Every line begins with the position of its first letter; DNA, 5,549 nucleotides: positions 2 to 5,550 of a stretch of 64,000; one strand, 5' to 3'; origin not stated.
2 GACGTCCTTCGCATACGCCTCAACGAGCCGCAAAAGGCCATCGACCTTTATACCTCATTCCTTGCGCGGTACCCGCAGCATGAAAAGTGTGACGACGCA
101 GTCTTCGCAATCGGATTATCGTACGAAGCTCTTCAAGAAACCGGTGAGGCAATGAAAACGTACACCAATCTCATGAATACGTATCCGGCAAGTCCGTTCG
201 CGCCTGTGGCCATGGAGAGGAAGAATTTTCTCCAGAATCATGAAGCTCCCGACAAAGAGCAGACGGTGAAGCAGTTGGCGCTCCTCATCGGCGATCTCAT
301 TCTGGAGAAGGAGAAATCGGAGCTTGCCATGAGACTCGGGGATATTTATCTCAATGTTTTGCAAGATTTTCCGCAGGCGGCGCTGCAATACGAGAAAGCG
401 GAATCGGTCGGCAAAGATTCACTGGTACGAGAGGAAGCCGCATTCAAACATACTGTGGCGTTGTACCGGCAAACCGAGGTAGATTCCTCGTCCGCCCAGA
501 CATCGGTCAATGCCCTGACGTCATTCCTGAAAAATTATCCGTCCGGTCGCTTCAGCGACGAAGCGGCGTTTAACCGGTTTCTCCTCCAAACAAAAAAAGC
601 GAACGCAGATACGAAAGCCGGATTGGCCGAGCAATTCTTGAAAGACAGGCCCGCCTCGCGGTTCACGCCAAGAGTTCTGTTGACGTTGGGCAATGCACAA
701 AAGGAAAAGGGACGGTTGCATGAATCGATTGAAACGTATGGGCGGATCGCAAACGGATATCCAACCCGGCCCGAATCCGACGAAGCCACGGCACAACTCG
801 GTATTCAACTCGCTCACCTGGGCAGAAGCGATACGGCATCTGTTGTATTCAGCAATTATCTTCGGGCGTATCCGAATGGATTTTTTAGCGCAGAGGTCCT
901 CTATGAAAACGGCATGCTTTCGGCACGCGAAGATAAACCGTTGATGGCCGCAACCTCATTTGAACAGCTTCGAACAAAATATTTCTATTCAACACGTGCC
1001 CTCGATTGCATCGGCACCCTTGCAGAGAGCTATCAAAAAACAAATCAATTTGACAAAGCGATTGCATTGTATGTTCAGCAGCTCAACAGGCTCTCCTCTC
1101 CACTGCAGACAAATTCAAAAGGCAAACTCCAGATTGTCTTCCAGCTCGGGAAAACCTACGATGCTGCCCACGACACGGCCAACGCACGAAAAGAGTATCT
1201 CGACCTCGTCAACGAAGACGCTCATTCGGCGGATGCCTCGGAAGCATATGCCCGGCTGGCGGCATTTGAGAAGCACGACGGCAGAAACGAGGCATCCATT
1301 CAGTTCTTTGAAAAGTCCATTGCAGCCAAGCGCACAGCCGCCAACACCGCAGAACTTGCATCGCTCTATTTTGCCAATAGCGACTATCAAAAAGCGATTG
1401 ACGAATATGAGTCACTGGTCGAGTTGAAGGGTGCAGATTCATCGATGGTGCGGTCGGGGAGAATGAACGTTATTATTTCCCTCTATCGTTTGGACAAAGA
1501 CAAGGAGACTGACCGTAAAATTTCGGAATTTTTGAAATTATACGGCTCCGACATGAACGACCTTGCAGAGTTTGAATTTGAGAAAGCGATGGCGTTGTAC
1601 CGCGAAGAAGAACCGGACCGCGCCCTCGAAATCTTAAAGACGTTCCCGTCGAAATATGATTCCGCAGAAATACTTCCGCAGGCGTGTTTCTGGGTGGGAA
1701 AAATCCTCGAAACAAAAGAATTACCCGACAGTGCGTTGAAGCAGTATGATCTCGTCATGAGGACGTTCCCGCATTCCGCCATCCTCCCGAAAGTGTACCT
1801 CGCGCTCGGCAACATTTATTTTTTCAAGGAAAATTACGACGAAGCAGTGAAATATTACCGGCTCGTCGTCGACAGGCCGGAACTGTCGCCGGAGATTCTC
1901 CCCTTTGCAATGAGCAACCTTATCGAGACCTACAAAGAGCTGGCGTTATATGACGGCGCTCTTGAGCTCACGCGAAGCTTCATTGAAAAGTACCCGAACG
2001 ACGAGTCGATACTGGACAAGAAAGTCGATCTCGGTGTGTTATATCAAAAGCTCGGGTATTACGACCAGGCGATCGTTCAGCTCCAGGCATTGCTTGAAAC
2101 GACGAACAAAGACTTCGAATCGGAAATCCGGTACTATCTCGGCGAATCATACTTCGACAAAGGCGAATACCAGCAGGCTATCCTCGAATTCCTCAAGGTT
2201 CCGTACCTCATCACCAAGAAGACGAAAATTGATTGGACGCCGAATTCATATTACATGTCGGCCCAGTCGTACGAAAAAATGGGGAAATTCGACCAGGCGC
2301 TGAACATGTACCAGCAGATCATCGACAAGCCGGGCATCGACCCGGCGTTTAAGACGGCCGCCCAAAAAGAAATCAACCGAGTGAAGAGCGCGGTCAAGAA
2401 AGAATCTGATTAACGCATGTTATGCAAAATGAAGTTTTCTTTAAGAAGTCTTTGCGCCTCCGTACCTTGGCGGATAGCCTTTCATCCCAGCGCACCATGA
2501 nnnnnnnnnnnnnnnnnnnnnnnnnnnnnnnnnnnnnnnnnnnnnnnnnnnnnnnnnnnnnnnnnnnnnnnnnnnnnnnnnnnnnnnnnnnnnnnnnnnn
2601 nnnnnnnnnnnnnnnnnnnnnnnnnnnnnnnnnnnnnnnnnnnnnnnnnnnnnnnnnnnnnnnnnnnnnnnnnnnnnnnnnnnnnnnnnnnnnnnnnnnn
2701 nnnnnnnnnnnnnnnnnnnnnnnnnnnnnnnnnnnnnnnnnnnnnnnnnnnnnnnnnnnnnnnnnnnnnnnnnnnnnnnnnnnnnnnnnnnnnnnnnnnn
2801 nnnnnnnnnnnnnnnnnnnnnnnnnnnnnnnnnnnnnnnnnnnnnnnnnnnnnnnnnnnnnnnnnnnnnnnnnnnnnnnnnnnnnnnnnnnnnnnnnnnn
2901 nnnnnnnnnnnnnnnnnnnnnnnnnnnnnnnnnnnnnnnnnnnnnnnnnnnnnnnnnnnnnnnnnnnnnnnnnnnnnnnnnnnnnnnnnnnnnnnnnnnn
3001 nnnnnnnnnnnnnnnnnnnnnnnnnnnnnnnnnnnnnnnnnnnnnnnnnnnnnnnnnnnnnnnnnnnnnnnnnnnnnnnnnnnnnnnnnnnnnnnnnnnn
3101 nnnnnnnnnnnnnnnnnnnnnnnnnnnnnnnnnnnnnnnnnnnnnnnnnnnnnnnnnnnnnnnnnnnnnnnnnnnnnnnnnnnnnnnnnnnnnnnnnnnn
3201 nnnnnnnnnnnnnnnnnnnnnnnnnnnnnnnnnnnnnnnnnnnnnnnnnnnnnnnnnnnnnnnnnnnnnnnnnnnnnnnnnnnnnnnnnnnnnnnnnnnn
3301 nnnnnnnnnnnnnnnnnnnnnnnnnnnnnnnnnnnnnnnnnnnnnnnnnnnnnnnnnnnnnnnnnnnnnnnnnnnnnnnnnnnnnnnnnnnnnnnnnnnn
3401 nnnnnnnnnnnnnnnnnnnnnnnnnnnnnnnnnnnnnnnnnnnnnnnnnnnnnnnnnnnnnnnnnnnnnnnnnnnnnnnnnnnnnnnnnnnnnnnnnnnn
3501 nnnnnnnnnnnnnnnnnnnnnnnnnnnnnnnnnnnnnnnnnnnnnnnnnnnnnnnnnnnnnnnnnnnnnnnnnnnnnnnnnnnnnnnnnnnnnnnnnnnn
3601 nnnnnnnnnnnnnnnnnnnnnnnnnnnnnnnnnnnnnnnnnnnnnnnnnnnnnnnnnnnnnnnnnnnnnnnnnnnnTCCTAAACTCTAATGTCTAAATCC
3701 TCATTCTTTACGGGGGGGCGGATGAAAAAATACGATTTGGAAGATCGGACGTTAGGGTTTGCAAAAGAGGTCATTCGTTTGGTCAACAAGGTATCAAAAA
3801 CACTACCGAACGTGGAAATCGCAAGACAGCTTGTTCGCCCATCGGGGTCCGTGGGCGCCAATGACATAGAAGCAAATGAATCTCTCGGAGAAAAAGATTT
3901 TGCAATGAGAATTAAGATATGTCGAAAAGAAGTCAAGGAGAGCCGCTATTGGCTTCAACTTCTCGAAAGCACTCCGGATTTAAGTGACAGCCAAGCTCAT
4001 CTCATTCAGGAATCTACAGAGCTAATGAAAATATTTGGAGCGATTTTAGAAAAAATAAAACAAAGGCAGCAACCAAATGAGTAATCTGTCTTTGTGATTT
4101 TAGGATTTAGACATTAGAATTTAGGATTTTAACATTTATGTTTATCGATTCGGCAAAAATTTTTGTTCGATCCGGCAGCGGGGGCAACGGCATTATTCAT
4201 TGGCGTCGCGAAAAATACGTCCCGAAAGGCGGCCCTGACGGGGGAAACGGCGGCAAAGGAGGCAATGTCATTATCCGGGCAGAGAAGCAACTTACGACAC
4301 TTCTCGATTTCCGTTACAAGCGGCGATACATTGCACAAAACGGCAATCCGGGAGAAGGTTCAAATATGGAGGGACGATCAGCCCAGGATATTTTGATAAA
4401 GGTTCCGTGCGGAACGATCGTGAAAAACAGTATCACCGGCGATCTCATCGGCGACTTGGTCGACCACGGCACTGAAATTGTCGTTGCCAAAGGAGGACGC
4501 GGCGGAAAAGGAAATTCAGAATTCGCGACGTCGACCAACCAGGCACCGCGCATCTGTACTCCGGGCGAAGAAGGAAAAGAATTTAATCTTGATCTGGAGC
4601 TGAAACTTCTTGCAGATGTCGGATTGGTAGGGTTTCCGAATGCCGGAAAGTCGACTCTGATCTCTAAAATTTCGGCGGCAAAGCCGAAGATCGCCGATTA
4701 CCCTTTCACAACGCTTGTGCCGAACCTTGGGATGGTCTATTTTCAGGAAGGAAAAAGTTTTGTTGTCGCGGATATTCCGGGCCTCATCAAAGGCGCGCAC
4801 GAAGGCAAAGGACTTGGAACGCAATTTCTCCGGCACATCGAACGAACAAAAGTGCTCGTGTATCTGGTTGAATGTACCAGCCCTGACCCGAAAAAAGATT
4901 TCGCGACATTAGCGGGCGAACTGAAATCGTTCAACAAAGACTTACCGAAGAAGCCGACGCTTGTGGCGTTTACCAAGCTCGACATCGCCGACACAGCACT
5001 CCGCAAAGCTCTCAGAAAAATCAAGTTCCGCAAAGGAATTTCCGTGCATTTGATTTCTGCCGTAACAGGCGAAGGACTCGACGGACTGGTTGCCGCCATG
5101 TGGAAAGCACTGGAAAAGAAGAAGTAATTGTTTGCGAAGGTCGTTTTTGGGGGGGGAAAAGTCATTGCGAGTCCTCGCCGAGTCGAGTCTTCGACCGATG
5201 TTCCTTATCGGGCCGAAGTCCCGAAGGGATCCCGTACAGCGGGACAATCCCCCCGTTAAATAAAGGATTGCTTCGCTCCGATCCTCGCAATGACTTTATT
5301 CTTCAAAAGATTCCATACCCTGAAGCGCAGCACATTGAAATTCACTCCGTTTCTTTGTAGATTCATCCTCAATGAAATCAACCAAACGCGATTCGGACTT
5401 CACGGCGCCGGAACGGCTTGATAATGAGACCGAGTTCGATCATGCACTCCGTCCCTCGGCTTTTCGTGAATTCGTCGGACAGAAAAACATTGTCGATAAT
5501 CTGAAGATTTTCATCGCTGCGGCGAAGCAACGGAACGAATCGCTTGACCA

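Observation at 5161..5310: Family of ~130-150-bp hairpin-rich MITE/REP-like intergenic elements with 11-bp terminal inverted repeats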

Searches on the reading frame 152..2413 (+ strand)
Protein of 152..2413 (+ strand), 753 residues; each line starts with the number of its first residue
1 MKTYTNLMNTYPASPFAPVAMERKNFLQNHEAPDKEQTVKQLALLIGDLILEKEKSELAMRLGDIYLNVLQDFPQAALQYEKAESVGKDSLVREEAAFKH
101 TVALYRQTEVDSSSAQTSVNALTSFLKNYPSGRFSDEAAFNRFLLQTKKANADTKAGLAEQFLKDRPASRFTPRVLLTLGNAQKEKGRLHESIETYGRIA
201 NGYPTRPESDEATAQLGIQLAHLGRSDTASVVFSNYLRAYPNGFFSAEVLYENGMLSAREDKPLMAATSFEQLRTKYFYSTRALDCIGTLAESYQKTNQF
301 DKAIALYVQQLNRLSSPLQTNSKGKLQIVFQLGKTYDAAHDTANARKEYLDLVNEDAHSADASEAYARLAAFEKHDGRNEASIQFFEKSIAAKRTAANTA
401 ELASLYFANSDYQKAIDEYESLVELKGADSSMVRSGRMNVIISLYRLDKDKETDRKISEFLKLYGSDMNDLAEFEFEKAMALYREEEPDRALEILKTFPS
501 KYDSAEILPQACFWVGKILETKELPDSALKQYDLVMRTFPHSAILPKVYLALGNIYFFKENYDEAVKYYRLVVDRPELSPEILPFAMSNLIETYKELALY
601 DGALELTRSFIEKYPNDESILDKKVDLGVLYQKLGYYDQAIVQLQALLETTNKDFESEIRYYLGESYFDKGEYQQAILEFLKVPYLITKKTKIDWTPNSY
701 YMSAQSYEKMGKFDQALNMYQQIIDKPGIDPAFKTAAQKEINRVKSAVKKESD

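Call 104: search_protein_families(library=pfam, alignment_id=A6, max_evalue=0.0001)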
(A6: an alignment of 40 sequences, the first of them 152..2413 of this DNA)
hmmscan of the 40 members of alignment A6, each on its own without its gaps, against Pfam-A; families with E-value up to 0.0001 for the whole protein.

A. member 1, window:152-2413:+ (753 aa): 14 families
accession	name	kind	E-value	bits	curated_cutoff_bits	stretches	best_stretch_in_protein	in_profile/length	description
PF13174.12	TPR_6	-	2e-29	100.6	26.3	0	699-726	2-29/33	Tetratricopeptide repeat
PF07719.23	TPR_2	-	1.1e-27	94.2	27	0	546-571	1-26/34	Tetratricopeptide repeat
PF13428.12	TPR_14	-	4.5e-27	92.2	23.5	0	546-583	1-38/44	Tetratricopeptide repeat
PF13181.12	TPR_8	-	2.8e-26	89.8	25.7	1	547-574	2-29/34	Tetratricopeptide repeat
PF13432.12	TPR_16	-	4.7e-23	81.7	32.7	0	626-681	2-54/65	Tetratricopeptide repeat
PF13424.12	TPR_12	-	5.5e-23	81.4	30.1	0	659-724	5-72/77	Tetratricopeptide repeat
PF00515.34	TPR_1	-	1.3e-22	79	27.8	0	546-570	1-25/34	Tetratricopeptide repeat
PF13176.12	TPR_7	-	1.6e-19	68.7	27.9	0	290-315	5-29/36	Tetratricopeptide repeat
PF14559.12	TPR_19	-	2.3e-15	57.1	25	0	636-679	6-47/68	Tetratricopeptide repeat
PF12895.13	ANAPC3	-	9.1e-12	45.5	27.2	1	636-721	4-80/82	Anaphase-promoting complex, cyclosome, subunit 3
PF13431.12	TPR_17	-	4.4e-08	33.2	24.4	0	697-717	13-33/34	Tetratricopeptide repeat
PF13374.12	TPR_10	-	6.2e-07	29.7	27.5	0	549-574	5-30/42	Tetratricopeptide repeat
PF17874.7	TPR_MalT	-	2.8e-06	27.3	45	0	647-724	30-107/336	MalT-like TPR region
PF13525.12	YfiO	-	3e-05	24.3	25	0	105-147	97-138/203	Outer membrane lipoprotein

B. families by the number of members that match (of 40 scanned): 53 families (the first 25 are shown)
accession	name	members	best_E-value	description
PF00072.30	Response_reg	3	1.3e-29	Response regulator receiver domain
PF07719.23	TPR_2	3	1.1e-27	Tetratricopeptide repeat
PF13428.12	TPR_14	3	4.5e-27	Tetratricopeptide repeat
PF13432.12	TPR_16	3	4.7e-23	Tetratricopeptide repeat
PF00196.25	GerE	3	6.7e-23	Bacterial regulatory proteins, luxR family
PF00515.34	TPR_1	3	1.3e-22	Tetratricopeptide repeat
PF13519.12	VWA_2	3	1e-18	von Willebrand factor type A domain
PF13584.12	BatD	2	5.4e-50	BatD DUF11 like domain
PF13181.12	TPR_8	2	2.8e-26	Tetratricopeptide repeat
PF00092.34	VWA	2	2.2e-25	von Willebrand factor type A domain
PF13424.12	TPR_12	2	5.5e-23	Tetratricopeptide repeat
PF13176.12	TPR_7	2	1.6e-19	Tetratricopeptide repeat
PF07584.16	BatA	2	1.9e-16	Aerotolerance regulator N-terminal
PF13414.12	TPR_11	2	4.5e-16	TPR repeat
PF14559.12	TPR_19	2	2.3e-15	Tetratricopeptide repeat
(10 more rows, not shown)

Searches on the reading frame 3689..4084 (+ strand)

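Call 17: search_protein_families(library=ncbifam, proteins=[window:3689-4084:+])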
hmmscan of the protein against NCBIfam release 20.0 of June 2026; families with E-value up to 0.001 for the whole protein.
window:3689-4084:+ (131 aa): 1 family
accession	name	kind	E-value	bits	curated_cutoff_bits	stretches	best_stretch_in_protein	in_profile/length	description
TIGR02436.1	TIGR02436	subfamily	1e-16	61.1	24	1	19-124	3-109/109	four helix bundle protein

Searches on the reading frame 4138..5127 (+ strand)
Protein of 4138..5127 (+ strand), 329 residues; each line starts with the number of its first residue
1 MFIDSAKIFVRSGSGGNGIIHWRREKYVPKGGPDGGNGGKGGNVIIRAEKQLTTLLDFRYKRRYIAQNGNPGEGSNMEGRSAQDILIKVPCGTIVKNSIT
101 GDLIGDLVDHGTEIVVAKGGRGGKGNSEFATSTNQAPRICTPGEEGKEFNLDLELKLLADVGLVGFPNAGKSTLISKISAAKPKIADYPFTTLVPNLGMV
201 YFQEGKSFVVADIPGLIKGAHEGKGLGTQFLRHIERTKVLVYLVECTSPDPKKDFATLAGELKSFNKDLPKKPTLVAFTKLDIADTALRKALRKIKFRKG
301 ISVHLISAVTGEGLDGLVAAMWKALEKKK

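Call 14: find_encoding_contigs(protein=window:4138-5127:+, flank=3000, max_places=6)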
Protein window:4138-5127:+ (329 aa): no gene with exactly this product is on record in the collection.

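Call 17: search_protein_families(library=ncbifam, proteins=[window:4138-5127:+])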
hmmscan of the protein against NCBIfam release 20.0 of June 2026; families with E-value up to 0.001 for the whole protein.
window:4138-5127:+ (329 aa): 19 families
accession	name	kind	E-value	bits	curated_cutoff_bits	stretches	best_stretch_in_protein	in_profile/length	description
NF008955.0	PRK12297.1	equivalog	3.1e-142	474.5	406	1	1-328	2-331/429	GTPase ObgE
NF008956.1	PRK12299.1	equivalog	9e-137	455.4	300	1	1-326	1-326/327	GTPase ObgE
TIGR02729.1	Obg_CgtA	equivalog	3.7e-136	453.5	280.25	1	2-325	1-328/329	Obg family GTPase CgtA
NF008954.1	PRK12296.1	equivalog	6.7e-112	374.3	377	1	2-328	4-342/470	GTPase ObgE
NF007171.0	PRK09602.1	subfamily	1.8e-21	76.5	387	2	160-203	4-47/397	YchF-related putative GTPase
TIGR00092.1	TIGR00092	equivalog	4.5e-17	62.2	279.2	2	161-202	5-47/368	redox-regulated ATPase YchF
TIGR03156.1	GTP_HflX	equivalog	1.9e-13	50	216.75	1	159-323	190-349/351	GTPase HflX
NF000908.1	PRK00089.1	equivalog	2e-12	47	237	1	161-328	6-170/291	GTPase Era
TIGR00231.1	small_GTP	domain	6.2e-11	42.4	42.5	1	160-319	5-160/164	GTP-binding protein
NF008280.0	PRK11058.1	equivalog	6.9e-11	41.6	441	1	160-325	199-361/426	ribosome rescue GTPase HflX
TIGR03594.1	GTPase_EngA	equivalog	5.5e-10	38.8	306.7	1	159-327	176-348/432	ribosome biogenesis GTPase Der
TIGR00436.1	era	equivalog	3.6e-08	33.1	116.25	1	161-321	3-159/270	GTPase Era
TIGR03596.1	GTPase_YlqF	equivalog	1.8e-07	30.8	208.2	0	163-217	123-174/276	ribosome biogenesis GTPase YlqF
NF007071.0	PRK09518.1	equivalog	5.6e-07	28.5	953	1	159-327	445-616/706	bifunctional cytidylate kinase/GTPase Der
NF002828.0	PRK03003.1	equivalog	4.8e-06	25.4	631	1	161-327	216-385/477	ribosome biogenesis GTPase Der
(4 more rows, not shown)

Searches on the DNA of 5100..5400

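Call 9: search_rna_families(source=window, start=5100, end=5400, threshold=evalue, max_evalue=10)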
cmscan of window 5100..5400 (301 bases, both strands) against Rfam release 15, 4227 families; matches with E-value up to 10: 1.
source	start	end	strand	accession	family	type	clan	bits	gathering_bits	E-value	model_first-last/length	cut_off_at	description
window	5224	5382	+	RF02060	STnc410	Gene; sRNA;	-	14.1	50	0.86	1-158/158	no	Enterobacterial sRNA STnc410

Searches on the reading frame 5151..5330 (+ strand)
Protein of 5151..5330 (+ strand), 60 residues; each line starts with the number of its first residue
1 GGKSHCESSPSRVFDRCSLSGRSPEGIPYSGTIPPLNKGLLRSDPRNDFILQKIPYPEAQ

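Call 55: find_homologous_proteins(query=window:5151-5330:+, max_evalue=10)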
Query seq(60 aa): no candidate shares three 5-residue words with the query. No homologue found.
